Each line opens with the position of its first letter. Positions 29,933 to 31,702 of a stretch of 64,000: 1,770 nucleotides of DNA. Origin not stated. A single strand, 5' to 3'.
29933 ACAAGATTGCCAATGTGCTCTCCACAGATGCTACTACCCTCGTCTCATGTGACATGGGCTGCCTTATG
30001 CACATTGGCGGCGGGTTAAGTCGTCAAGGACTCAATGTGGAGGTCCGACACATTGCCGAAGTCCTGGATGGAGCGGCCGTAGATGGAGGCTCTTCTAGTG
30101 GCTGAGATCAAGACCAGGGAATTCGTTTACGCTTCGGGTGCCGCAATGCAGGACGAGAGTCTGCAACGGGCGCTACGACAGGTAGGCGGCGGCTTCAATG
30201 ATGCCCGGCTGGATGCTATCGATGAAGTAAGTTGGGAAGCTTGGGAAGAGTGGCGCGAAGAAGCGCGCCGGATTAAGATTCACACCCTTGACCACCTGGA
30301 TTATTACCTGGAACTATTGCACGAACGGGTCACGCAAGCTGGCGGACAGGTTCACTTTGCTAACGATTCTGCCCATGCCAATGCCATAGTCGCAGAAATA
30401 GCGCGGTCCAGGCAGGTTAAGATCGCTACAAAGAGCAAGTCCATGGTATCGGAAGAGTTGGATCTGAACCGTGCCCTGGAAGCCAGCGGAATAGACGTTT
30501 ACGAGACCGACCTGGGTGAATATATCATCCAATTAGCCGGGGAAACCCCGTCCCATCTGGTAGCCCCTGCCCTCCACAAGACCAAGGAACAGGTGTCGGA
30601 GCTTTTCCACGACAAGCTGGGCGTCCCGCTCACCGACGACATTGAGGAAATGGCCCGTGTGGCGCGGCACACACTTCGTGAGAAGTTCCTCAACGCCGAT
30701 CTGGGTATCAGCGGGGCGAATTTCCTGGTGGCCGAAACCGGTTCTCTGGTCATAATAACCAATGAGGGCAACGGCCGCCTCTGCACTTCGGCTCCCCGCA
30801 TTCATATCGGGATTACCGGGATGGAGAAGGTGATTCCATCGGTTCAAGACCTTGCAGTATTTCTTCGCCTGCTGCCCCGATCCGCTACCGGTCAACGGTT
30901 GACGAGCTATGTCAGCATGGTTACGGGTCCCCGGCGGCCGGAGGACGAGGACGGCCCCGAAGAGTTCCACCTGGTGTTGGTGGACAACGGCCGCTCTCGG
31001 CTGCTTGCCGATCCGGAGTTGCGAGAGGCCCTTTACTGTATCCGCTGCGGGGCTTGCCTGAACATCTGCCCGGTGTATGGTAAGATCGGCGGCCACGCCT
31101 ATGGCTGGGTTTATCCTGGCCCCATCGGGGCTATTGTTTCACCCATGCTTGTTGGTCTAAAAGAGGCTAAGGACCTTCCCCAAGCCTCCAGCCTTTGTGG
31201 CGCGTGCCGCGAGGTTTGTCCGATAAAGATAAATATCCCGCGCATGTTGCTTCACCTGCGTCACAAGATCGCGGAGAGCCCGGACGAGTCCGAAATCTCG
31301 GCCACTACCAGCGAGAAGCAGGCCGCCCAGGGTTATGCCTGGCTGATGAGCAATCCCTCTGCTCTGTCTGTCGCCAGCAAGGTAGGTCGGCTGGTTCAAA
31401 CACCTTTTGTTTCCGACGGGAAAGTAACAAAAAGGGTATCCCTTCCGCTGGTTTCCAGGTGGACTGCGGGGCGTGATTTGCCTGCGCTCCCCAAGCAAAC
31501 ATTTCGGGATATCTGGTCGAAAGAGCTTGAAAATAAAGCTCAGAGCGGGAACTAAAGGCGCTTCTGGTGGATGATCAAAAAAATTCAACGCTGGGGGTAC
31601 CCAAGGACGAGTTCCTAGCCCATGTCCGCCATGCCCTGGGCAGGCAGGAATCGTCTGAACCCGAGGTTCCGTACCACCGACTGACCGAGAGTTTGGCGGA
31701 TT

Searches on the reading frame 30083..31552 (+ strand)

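Call 56: search_protein_families(library=pfam, proteins=[window:30083-31552:+], max_evalue=0.00001)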
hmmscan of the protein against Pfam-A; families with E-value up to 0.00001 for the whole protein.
window:30083-31552:+ (490 aa): 4 families
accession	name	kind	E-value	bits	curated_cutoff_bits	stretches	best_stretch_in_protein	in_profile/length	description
PF02589.21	LUD_dom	-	1.4e-51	175.4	22.6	1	77-300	2-189/189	LUD domain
PF13183.11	Fer4_8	-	4.6e-12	46.7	27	1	316-383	2-68/68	4Fe-4S dicluster domain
PF11870.13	LutB_C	-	9.2e-08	32.8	26.8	1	399-481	15-86/88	Lactate utilisation protein B, C-terminal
PF13237.11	Fer4_10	-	4.6e-06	26.9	25.5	0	315-335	5-26/53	4Fe-4S dicluster domain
